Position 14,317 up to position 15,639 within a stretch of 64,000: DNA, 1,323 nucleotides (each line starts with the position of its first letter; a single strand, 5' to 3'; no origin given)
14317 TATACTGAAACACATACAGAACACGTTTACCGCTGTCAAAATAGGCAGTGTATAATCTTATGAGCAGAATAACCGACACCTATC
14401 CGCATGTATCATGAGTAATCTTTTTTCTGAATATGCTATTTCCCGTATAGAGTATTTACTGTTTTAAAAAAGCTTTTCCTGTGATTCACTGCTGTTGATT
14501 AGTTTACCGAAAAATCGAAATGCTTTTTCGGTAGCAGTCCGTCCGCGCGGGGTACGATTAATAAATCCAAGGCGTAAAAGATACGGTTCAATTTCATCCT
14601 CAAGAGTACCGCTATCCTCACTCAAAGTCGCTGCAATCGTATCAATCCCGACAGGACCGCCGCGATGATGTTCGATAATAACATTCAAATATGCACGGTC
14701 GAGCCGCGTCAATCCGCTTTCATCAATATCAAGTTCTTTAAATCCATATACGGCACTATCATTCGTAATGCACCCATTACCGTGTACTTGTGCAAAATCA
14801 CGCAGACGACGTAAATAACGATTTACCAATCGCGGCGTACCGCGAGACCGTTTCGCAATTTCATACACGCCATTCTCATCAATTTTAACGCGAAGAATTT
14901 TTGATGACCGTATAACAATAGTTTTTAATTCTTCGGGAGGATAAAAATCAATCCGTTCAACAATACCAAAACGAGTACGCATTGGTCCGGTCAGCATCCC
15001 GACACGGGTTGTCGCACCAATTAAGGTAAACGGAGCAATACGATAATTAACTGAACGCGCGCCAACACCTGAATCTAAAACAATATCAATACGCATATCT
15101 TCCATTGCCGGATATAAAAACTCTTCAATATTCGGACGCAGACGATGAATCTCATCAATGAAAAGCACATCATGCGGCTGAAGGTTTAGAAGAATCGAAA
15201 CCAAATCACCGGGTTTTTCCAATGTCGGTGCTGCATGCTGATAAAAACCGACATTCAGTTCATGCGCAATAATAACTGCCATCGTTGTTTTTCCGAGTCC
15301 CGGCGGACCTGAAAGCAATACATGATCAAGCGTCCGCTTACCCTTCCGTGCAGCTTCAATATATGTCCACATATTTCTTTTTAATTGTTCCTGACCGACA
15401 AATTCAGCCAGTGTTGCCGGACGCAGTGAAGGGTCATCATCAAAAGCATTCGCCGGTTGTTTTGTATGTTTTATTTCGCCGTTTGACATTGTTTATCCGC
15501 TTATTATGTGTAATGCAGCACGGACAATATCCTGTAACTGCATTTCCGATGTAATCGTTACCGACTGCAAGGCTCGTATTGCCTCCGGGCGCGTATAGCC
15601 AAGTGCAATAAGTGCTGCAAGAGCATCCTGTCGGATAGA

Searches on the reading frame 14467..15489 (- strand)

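Call 57: search_protein_families(library=pfam, proteins=[window:14467-15489:-], max_evalue=0.00001)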
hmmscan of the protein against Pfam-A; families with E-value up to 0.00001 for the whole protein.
window:14467-15489:- (341 aa): 6 families
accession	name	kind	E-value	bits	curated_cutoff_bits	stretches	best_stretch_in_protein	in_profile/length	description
PF05496.18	RuvB_N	-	1.1e-67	227.2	27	1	22-179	1-158/159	Holliday junction DNA helicase RuvB P-loop domain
PF17864.7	AAA_lid_4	-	2.6e-26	91.6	27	1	183-256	1-74/74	RuvB AAA lid domain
PF05491.19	RuvB_C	-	3.8e-26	91.3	24.7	1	257-327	1-71/72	RuvB C-terminal winged helix domain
PF00004.35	AAA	-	8.5e-18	65.5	21.2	1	57-180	1-129/131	ATPase family associated with various cellular activities (AAA)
PF07728.20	AAA_5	-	5.8e-07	30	22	0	56-164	1-125/139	AAA domain (dynein-related subfamily)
PF06068.19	TIP49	-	7.7e-07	29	23.8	0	29-79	25-75/347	TIP49 P-loop domain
